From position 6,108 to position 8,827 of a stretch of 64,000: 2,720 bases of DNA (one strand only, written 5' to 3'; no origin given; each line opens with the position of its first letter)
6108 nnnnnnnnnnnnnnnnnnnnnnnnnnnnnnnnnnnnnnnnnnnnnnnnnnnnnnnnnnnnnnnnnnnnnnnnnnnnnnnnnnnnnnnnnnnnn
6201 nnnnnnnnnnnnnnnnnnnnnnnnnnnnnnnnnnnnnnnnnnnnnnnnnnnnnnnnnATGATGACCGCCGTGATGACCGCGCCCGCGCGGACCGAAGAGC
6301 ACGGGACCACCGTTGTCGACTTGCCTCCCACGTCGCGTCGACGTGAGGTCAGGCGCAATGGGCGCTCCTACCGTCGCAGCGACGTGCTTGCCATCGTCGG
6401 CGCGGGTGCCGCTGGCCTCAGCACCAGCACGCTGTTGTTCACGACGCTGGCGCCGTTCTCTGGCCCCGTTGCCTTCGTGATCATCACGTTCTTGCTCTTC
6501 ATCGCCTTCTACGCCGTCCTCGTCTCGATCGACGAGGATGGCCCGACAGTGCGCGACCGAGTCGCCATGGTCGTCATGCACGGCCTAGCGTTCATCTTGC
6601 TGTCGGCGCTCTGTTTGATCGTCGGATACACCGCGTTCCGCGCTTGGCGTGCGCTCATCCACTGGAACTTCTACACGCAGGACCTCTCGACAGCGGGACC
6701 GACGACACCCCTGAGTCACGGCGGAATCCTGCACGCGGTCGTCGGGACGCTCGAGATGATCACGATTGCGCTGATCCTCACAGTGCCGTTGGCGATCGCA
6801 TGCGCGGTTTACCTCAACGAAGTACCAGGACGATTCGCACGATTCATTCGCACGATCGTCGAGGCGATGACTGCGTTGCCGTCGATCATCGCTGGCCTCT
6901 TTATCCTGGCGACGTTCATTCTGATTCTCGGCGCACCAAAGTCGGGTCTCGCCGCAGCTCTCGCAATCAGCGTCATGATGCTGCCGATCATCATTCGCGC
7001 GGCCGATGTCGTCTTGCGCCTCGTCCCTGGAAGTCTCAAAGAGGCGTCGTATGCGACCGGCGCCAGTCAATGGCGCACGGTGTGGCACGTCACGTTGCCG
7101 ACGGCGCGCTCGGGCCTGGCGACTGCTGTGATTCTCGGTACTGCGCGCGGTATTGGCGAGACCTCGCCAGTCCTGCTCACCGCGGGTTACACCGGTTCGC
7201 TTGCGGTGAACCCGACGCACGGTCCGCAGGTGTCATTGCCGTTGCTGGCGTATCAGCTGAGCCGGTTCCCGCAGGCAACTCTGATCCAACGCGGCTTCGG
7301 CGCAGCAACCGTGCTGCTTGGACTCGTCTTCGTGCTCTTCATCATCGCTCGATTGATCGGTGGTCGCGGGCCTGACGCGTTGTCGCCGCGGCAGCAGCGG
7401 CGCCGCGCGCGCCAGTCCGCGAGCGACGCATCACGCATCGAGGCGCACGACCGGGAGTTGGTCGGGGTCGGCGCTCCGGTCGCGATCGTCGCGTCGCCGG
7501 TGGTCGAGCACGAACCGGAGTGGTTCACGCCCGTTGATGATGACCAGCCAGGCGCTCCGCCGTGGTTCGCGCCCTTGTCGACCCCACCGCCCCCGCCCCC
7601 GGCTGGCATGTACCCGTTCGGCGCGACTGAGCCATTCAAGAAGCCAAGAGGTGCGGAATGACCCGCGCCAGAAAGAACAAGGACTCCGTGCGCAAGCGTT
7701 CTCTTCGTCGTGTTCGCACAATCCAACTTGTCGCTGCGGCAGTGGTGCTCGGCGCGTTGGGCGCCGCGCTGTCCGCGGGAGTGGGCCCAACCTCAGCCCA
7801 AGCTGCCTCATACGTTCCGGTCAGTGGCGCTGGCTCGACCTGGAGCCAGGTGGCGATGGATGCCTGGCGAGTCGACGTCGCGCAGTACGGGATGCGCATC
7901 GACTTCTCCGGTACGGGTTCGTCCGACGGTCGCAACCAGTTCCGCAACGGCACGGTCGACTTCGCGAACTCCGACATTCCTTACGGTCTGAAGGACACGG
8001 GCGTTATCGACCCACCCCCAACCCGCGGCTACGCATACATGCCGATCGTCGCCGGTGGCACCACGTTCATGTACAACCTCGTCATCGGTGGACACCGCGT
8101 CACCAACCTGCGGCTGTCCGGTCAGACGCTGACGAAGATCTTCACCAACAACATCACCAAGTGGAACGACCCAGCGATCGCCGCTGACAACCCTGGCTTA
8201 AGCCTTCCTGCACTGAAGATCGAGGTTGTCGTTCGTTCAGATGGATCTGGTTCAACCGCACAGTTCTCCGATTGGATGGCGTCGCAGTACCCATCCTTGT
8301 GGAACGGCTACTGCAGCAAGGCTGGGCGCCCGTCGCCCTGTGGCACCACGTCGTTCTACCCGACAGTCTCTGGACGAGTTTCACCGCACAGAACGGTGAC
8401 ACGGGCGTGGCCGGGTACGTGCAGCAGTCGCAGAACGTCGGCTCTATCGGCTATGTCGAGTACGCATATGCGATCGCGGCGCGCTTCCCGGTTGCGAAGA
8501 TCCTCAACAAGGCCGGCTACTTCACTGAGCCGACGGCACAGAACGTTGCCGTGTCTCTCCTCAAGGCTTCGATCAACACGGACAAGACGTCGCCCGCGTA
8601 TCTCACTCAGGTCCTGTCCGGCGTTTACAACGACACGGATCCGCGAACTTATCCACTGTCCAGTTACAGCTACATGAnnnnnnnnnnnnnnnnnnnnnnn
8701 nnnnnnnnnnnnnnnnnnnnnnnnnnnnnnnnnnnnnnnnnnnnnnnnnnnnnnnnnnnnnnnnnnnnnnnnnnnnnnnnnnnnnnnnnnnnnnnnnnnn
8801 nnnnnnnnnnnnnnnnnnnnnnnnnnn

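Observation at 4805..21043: Pst phosphate-importer operon split by a 12-kb, nine-gene cell-surface module (candidate undescribed system)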

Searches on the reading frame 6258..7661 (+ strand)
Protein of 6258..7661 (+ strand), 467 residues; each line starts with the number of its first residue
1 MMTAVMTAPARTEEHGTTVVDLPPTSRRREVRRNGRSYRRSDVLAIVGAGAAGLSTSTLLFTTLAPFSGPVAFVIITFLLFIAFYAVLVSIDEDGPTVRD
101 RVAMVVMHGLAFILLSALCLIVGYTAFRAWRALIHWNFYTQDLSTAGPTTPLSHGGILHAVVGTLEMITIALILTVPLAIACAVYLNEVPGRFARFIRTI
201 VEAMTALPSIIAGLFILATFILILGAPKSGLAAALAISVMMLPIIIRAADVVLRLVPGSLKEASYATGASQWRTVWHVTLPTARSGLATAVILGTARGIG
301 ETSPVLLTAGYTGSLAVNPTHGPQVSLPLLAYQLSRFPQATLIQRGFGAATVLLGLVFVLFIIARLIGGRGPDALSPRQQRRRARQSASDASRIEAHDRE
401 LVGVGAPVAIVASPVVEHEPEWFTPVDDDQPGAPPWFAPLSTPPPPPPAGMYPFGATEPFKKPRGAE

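Call 4: search_protein_families(library=pfam, proteins=[window:6258-7661:+], max_evalue=0.01)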
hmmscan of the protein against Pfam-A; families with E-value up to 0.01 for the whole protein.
window:6258-7661:+ (467 aa): 1 family
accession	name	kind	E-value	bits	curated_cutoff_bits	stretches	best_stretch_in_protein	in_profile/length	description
PF00528.27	BPD_transp_1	-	6.5e-16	59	26.4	1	176-366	2-177/184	Binding-protein-dependent transport system inner membrane component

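Call 6: search_protein_families(library=ncbifam, proteins=[window:6258-7661:+], max_evalue=0.01)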
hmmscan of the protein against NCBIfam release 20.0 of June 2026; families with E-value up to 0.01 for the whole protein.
window:6258-7661:+ (467 aa): 20 families
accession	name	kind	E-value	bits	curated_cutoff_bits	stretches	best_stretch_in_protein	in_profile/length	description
TIGR00974.1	3a0107s02c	equivalog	1.3e-58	198.3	193.45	1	101-367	2-266/272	phosphate ABC transporter permease PstA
TIGR02138.1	phosphate_pstC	equivalog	2e-37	128.8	196.45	1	104-368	8-292/296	phosphate ABC transporter permease subunit PstC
NF008430.0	PRK11268.1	equivalog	1.8e-32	112.6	439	1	137-367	63-289/295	phosphate ABC transporter permease PstA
NF008435.0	PRK11275.1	equivalog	3.5e-17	62.4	502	2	231-364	171-298/319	phosphate ABC transporter permease PstC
TIGR02141.1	modB_ABC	equivalog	3e-15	56.4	182.6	1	164-313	3-163/208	molybdate ABC transporter permease subunit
TIGR01581.1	Mo_ABC_porter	hypoth_equivalog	2.4e-11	43.6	210.3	1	164-312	26-185/225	ABC transporter permease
NF006939.0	PRK09421.1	equivalog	3.6e-11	42.9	262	1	158-302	9-165/230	molybdate ABC transporter permease subunit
TIGR02139.1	permease_CysT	equivalog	1.9e-09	37.5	246.1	1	156-312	47-214/265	sulfate ABC transporter permease subunit CysT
TIGR00969.1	3a0106s02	subfamily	8.1e-09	35.3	240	1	157-364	59-266/272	sulfate ABC transporter permease subunit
TIGR02140.1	permease_CysW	equivalog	1.5e-08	34.5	329.1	1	156-310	44-209/261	sulfate ABC transporter permease subunit CysW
NF038017.1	ABC_perm1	subfamily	8.1e-08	32.5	100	1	167-310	8-151/184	ABC transporter permease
NF040839.1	tungstate_WtpB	equivalog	4.8e-07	29.7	340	1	160-312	49-207/251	tungstate ABC transporter permease WtpB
NF008620.0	PRK11602.1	equivalog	2.3e-05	23.7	442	1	152-310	57-226/291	sulfate/thiosulfate ABC transporter permease CysW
NF008208.0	PRK10971.1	equivalog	3.9e-05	23.3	415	1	230-311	140-221/277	sulfate/thiosulfate ABC transporter permease CysT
TIGR03262.1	PhnU2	equivalog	4.5e-05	22.3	593.25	1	252-293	155-196/546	putative 2-aminoethylphosphonate ABC transporter permease subunit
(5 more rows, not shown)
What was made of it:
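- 6258..7661 (+): pstA, phosphate ABC permease subunit with long N- and C-terminal extensions. TIGR00974 at 198.3 bits, above the 193.45 cut-off (call 6).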

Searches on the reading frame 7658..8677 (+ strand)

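Call 4: search_protein_families(library=pfam, proteins=[window:7658-8677:+], max_evalue=0.01)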
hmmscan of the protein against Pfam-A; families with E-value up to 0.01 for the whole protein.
window:7658-8677:+ (339 aa): 1 family
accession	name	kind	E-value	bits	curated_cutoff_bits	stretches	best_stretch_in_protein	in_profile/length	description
PF12849.12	PBP_like_2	-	9.7e-28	98.1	27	1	45-224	2-156/267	PBP superfamily domain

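Call 6: search_protein_families(library=ncbifam, proteins=[window:7658-8677:+], max_evalue=0.01)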
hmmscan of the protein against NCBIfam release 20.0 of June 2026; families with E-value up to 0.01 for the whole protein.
window:7658-8677:+ (339 aa): 3 families
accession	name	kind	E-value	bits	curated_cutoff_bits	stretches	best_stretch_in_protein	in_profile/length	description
TIGR00975.1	3a0107s03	equivalog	6.5e-35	120.7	205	1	56-216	2-158/315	phosphate ABC transporter substrate-binding protein PstS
NF008171.0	PRK10918.1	equivalog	1.6e-24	86.5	339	1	42-209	16-176/346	phosphate ABC transporter substrate-binding protein PstS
TIGR02136.1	ptsS_2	subfamily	1.1e-11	44.4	206.6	1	21-209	6-185/295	phosphate ABC transporter substrate-binding protein PstS family protein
